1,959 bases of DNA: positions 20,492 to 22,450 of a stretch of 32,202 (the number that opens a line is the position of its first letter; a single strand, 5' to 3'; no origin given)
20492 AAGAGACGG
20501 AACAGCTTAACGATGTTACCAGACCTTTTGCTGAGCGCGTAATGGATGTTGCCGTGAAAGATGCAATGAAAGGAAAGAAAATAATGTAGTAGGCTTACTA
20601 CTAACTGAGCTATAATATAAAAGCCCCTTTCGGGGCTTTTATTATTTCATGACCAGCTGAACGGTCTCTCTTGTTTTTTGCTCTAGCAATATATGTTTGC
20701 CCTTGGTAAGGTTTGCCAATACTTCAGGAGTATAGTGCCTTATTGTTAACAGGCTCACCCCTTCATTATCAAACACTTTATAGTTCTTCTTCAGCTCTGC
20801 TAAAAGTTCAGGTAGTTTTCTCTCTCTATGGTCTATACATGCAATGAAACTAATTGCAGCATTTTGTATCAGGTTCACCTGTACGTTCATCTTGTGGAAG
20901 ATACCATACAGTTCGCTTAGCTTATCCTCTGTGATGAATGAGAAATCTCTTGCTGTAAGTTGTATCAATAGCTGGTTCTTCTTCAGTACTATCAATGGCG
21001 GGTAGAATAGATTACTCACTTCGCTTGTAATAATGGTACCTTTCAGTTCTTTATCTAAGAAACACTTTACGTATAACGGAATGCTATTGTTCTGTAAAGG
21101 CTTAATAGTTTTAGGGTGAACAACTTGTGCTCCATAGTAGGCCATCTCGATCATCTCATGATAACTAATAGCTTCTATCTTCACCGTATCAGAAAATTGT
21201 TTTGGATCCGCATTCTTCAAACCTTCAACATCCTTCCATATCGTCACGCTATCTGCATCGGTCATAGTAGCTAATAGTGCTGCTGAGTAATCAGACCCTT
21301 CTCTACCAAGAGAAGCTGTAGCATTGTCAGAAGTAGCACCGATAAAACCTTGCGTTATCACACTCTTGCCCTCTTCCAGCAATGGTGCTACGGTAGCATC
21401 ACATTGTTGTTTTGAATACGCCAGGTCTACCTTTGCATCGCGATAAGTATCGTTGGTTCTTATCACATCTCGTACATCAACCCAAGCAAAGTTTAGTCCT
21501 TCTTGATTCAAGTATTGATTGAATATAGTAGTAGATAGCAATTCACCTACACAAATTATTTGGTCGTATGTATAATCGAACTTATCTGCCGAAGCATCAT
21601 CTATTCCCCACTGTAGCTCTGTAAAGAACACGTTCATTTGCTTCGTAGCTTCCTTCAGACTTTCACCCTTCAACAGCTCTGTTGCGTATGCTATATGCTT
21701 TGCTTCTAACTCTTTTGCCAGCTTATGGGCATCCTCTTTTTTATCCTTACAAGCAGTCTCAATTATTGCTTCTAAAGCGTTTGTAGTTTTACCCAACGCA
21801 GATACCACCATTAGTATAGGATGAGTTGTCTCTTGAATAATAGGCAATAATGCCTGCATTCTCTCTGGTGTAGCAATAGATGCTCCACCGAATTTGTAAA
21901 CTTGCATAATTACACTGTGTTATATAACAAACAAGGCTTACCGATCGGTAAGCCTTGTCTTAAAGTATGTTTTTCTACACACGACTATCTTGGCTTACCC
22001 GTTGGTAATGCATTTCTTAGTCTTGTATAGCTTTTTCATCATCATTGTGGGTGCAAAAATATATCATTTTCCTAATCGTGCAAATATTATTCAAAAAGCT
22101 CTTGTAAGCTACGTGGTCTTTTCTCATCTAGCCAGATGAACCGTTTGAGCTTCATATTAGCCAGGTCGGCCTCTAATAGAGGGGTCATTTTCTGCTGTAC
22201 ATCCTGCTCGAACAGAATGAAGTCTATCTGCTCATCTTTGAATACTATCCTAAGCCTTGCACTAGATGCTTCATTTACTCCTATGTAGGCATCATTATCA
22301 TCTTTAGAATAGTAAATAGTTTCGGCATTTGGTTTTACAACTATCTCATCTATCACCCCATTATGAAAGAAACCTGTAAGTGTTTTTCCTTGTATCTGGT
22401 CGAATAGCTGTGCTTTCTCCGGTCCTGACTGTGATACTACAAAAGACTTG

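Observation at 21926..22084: Leader-peptide attenuator with an aspartate-family-rich uORF in front of aspartate kinase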

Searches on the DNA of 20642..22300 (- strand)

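Call 4: search_rna_families(source=window, start=21700, end=22300, threshold=evalue, max_evalue=10)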
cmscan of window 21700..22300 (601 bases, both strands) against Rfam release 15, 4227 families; matches with E-value up to 10: 7.
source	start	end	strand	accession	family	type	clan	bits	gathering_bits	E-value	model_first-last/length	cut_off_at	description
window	21892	21928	+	RF01378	CRISPR-DR65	Gene; CRISPR;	-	21.2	43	0.88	1-37/37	no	CRISPR RNA direct repeat element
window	22016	22047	-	RF01829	sR6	Gene; snRNA; snoRNA; CD-box;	-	16.7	60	7.7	1-53/53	no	sR6 snoRNA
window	21924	22039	+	RF01808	MicX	Gene; sRNA;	-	16.2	75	0.43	1-194/194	no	MicX Vibrio cholerae sRNA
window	22029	22196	+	RF02176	SMAD5-AS1_4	Gene; lncRNA;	-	14.6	50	8.2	1-173/173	no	SMAD5 antisense RNA 1 conserved region 4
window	22044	22124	+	RF01402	STnc150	Gene; sRNA;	-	13.7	60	1.7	181-263/267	no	STnc150 Hfq binding RNA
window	21842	21855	+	RF01330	CRISPR-DR16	Gene; CRISPR;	-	13.3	35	8.2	9-22/37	no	CRISPR RNA direct repeat element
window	21704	21739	-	RF02914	DUF805b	Cis-reg;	CL00115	11.3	35.6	3.8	1-35/35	no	DUF805b RNA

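Call 44: build_rna_model(alignment_id=A3, structure=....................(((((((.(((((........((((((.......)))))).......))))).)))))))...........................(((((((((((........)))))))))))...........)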
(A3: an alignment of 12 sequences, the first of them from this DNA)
Model R1 built from alignment A3 (12 sequences, 148 columns); structure: as given.
model positions 127; base pairs 29; branch points 1; effective number of sequences 3.06; information 0.59 bits per position. Calibrated on 0.2 Mb of random sequence (short: E-values are rough).
structure used (alignment columns):
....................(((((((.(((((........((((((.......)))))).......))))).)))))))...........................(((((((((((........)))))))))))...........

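Call 45: search_with_rna_model(model_id=R1, sources=[window, L001, L002, L003, L004, L005, L006, L007, L008, L009, L010, L011, L012, L013, L014, L015, L016, L017, L018, L019, L020, L021, L022, L023, L024, L025, L026, L027, L028, L029, L030, L031, L032, L033, L034, L035, L036, L037, L038, L039, L040, L041, L042, L043, L044, L045, L046, L047, L048, L049, L050, L051, L052, L053, L054, L055, L056, L057, L058, L059, L060, L061, L062, L063, L064, L065, L066, L067, L068, L069, L070, L071, L072, L073, L074, L075, L076, L077, L078, L079, L080, L081, L082, L083, L084, L085, L086, L087, L088, L089, L090, L091], max_evalue=1, make_alignment=true)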
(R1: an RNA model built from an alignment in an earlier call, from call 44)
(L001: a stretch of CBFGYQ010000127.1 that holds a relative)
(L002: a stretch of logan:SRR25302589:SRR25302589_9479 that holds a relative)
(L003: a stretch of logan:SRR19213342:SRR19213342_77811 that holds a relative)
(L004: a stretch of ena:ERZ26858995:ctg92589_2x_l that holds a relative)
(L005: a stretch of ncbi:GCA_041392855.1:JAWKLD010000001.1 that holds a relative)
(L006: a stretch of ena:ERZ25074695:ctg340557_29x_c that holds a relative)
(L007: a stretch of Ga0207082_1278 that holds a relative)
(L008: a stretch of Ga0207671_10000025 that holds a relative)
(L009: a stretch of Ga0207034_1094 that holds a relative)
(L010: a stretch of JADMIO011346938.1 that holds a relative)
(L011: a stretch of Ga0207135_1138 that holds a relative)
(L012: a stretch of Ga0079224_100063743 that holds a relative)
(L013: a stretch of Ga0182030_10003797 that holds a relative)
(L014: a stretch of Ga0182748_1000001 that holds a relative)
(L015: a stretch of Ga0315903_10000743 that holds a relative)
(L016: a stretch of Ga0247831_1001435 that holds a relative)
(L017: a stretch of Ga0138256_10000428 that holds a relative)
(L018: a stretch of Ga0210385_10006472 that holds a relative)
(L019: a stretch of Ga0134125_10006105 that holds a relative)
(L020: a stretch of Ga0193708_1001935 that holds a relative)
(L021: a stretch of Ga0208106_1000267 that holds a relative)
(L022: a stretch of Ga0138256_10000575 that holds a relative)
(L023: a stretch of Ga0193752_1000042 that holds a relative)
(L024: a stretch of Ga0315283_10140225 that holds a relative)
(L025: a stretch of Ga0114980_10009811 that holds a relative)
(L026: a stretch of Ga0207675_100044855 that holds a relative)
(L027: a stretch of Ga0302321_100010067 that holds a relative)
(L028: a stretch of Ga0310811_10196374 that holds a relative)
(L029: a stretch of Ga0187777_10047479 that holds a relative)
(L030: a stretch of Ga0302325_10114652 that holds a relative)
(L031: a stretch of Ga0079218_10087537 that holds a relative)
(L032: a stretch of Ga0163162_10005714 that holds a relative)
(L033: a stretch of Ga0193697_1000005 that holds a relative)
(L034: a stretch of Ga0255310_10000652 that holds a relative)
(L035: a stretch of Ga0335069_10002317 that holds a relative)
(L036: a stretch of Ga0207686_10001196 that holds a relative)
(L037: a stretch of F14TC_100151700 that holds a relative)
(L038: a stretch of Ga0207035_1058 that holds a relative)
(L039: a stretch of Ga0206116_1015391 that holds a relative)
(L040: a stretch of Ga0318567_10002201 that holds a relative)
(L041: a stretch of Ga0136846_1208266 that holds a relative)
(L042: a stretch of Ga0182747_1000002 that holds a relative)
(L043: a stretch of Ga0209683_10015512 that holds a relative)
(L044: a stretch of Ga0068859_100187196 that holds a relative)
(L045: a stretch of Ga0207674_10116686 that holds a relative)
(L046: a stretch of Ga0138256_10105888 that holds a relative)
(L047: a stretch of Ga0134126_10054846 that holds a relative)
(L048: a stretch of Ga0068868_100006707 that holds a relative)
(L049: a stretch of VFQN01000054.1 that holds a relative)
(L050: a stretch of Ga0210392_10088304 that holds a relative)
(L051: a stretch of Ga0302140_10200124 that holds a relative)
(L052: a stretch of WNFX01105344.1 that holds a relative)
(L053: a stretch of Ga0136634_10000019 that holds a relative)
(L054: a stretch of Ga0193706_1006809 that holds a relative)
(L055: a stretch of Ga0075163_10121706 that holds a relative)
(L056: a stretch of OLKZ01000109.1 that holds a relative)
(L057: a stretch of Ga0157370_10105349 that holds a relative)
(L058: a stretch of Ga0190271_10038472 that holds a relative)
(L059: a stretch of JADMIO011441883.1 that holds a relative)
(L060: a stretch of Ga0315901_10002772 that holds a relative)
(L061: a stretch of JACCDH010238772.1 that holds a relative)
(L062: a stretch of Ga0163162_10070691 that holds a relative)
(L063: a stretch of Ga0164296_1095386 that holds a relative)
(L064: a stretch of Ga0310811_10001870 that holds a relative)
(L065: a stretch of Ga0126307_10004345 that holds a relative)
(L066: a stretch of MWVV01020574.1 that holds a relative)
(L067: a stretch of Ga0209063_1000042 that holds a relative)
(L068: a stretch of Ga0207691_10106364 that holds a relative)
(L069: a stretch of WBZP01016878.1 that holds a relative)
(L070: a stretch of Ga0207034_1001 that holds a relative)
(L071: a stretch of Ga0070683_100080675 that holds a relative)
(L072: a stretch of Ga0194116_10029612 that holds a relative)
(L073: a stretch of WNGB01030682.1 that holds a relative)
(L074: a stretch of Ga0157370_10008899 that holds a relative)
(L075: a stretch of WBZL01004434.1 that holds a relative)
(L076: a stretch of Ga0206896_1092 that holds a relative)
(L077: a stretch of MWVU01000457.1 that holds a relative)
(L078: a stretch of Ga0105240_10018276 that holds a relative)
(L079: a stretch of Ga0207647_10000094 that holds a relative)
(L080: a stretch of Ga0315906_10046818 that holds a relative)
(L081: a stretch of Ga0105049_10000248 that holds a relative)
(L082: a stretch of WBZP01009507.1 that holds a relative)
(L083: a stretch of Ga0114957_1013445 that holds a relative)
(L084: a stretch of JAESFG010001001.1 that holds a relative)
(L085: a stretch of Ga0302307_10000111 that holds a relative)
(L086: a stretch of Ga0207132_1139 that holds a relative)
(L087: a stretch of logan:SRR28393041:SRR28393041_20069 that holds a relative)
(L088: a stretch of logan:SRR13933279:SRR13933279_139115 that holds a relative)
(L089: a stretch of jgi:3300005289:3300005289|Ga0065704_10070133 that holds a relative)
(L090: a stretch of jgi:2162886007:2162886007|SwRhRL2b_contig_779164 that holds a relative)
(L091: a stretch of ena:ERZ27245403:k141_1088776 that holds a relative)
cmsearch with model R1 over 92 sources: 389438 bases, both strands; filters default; matches with E-value up to 1: 37.
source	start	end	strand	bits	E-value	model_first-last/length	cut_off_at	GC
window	21922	22049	-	119.6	2.1e-21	1-127/127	no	0.37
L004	2359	2486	+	118.3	3.8e-21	1-127/127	no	0.32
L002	2357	2487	+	114.5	2.3e-20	1-127/127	no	0.37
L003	437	567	+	114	3e-20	1-127/127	no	0.36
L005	2361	2486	+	109.9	2e-19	1-127/127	no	0.33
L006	2360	2485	+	105.2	1.9e-18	1-127/127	no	0.35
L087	2368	2490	+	101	1.4e-17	1-127/127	no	0.32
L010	44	167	+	100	2.2e-17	1-127/127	no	0.37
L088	1084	1208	+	91.6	1.2e-15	1-127/127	no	0.34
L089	2369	2497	+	90.5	2e-15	1-127/127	no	0.36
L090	2369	2497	+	90.5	2e-15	1-127/127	no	0.36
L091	980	1118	+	86.1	1.6e-14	1-127/127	no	0.37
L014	2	120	+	79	4.6e-13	12-127/127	no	0.4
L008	2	139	+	76.8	1.3e-12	1-127/127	no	0.42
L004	2386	2504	-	33.8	0.00094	1-127/127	no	0.31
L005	2450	2512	-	30.9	0.0037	20-117/127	no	0.27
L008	2758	2845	-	30.4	0.0047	1-127/127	no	0.35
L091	1070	1165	-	29.2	0.0082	1-127/127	no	0.36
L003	521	615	-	29.1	0.0087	1-127/127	no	0.34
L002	2441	2535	-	28.3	0.012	1-127/127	no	0.35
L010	132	173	-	28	0.014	76-117/127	no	0.36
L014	74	171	-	26.7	0.028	1-127/127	no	0.41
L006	2386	2509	-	26.3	0.033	1-127/127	no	0.34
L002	3758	3849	-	25.9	0.039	1-127/127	no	0.32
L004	3758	3849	-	24.9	0.062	1-127/127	no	0.25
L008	91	172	-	24.8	0.066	1-127/127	no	0.33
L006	3758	3853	-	24.3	0.082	1-127/127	no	0.34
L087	2394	2504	-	23.8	0.11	1-127/127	no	0.33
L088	3780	3854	-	23.4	0.13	1-127/127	no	0.36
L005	3758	3854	-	20.9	0.42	1-127/127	no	0.35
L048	3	88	-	20.7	0.45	1-127/127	no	0.38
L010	2769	2835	-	20.7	0.46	1-127/127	no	0.36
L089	2447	2535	-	19.9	0.68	1-127/127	no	0.38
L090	2447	2535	-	19.9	0.68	1-127/127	no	0.38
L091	5125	5202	-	19.2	0.96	1-127/127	no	0.4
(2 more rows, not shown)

Alignment A4: 37 matches aligned to the model, 179 columns, each read 5' to 3' on its own strand. Consensus structure (alignment columns), stored with it:
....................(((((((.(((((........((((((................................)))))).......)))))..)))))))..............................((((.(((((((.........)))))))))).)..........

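Call 49: search_with_rna_model(model_id=R1, sources=[L092, L093, L094], max_evalue=0.01, show_alignments=3)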
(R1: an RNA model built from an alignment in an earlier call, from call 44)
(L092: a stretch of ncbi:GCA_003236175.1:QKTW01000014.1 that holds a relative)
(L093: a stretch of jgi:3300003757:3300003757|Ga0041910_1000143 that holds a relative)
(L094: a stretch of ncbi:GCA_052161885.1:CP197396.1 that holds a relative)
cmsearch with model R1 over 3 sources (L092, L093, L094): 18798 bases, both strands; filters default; matches with E-value up to 0.01: 5.
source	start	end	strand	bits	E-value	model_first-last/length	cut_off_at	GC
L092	966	1105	+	83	3.3e-15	1-127/127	no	0.4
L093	1050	1185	+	77.7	4.2e-14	1-127/127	no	0.38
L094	863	1004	+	66.4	8.7e-12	1-127/127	no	0.35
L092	1058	1149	-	25.8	0.002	1-127/127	no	0.4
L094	957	1047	-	25.8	0.002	1-127/127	no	0.36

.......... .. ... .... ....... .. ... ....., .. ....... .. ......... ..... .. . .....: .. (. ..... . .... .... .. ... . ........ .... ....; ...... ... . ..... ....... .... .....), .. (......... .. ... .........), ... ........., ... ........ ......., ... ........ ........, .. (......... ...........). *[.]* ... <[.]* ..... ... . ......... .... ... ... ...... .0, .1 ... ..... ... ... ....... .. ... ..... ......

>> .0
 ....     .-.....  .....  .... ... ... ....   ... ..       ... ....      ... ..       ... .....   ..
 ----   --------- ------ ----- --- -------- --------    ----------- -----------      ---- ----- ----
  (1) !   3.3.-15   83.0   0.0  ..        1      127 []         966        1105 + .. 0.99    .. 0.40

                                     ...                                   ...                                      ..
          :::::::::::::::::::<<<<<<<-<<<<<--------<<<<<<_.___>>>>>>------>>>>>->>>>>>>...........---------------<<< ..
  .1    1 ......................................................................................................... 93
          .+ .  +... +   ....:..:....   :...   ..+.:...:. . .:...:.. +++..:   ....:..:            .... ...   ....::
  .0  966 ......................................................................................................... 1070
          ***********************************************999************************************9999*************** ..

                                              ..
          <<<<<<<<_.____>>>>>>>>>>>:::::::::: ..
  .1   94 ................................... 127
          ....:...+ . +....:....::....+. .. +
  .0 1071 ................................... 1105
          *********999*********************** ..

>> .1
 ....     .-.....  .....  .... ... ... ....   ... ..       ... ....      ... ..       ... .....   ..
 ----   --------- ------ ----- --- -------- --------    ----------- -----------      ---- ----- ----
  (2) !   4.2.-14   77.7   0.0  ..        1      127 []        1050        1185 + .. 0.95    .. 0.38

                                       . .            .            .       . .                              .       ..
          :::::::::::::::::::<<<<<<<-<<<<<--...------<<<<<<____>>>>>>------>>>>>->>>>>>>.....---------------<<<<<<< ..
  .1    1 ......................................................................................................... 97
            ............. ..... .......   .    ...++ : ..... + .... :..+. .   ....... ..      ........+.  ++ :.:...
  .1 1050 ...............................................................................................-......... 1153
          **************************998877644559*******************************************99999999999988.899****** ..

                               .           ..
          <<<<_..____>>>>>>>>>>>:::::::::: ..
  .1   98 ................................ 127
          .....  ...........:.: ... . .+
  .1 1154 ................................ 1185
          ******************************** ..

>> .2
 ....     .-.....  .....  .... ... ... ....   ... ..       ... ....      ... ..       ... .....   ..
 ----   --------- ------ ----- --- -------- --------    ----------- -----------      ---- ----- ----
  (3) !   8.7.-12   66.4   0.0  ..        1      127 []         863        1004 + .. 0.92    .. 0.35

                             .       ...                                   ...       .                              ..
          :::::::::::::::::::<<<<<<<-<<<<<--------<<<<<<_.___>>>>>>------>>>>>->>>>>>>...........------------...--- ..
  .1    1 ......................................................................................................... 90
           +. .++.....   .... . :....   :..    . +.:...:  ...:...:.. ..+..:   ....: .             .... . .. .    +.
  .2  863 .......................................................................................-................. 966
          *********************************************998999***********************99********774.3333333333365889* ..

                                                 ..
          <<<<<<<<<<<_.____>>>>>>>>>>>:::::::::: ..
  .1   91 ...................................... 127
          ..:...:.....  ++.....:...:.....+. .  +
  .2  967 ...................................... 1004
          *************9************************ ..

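Call 54: search_with_rna_model(model_id=R1, sources=[window, L002, L003, L004, L005, L006, L008, L010, L014, L087, L088, L089, L091, L092, L093, L094], max_evalue=1e-8, make_alignment=true)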
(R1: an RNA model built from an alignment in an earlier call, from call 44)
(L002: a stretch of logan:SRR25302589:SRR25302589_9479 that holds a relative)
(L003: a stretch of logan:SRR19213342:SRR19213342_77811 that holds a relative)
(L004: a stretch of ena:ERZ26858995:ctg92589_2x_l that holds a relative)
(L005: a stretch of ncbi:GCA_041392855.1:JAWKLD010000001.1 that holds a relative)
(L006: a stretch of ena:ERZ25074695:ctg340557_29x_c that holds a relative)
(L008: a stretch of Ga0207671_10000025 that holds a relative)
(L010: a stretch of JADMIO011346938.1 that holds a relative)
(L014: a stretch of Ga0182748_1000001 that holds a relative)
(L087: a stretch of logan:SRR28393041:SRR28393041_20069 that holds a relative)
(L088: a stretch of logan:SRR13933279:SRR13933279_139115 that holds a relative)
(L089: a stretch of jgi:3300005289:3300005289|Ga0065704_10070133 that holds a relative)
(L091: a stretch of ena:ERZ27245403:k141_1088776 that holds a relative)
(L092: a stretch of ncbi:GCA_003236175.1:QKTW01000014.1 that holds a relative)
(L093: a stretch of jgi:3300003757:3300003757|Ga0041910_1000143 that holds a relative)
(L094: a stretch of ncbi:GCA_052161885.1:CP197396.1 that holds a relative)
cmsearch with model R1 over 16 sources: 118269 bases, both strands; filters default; matches with E-value up to 1e-8: 16.
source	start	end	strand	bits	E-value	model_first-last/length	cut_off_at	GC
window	21922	22049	-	119.6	6.2e-22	1-127/127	no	0.37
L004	2359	2486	+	118.3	1.1e-21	1-127/127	no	0.32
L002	2357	2487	+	114.5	7e-21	1-127/127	no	0.37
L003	437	567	+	114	9e-21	1-127/127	no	0.36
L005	2361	2486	+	109.9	6.2e-20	1-127/127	no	0.33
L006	2360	2485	+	105.2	5.9e-19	1-127/127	no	0.35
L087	2368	2490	+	101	4.3e-18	1-127/127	no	0.32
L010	44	167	+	100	6.8e-18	1-127/127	no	0.37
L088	1084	1208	+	91.6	3.6e-16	1-127/127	no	0.34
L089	2369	2497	+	90.5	6e-16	1-127/127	no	0.36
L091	980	1118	+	86.1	4.9e-15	1-127/127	no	0.37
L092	966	1105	+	83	2.1e-14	1-127/127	no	0.4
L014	2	120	+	79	1.4e-13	12-127/127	no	0.4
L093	1050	1185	+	77.7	2.6e-13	1-127/127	no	0.38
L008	2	139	+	76.8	4.1e-13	1-127/127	no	0.42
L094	863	1004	+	66.4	5.5e-11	1-127/127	no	0.35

Alignment A5: 16 matches aligned to the model, 151 columns, each read 5' to 3' on its own strand. Consensus structure (alignment columns), stored with it:
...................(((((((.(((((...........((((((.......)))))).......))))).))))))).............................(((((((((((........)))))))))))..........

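Call 70: search_rna_families(sources=[L001, L011, L088, L091, L092, L093, L094, L010, L008, L015, L016, L017], threshold=gathering)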
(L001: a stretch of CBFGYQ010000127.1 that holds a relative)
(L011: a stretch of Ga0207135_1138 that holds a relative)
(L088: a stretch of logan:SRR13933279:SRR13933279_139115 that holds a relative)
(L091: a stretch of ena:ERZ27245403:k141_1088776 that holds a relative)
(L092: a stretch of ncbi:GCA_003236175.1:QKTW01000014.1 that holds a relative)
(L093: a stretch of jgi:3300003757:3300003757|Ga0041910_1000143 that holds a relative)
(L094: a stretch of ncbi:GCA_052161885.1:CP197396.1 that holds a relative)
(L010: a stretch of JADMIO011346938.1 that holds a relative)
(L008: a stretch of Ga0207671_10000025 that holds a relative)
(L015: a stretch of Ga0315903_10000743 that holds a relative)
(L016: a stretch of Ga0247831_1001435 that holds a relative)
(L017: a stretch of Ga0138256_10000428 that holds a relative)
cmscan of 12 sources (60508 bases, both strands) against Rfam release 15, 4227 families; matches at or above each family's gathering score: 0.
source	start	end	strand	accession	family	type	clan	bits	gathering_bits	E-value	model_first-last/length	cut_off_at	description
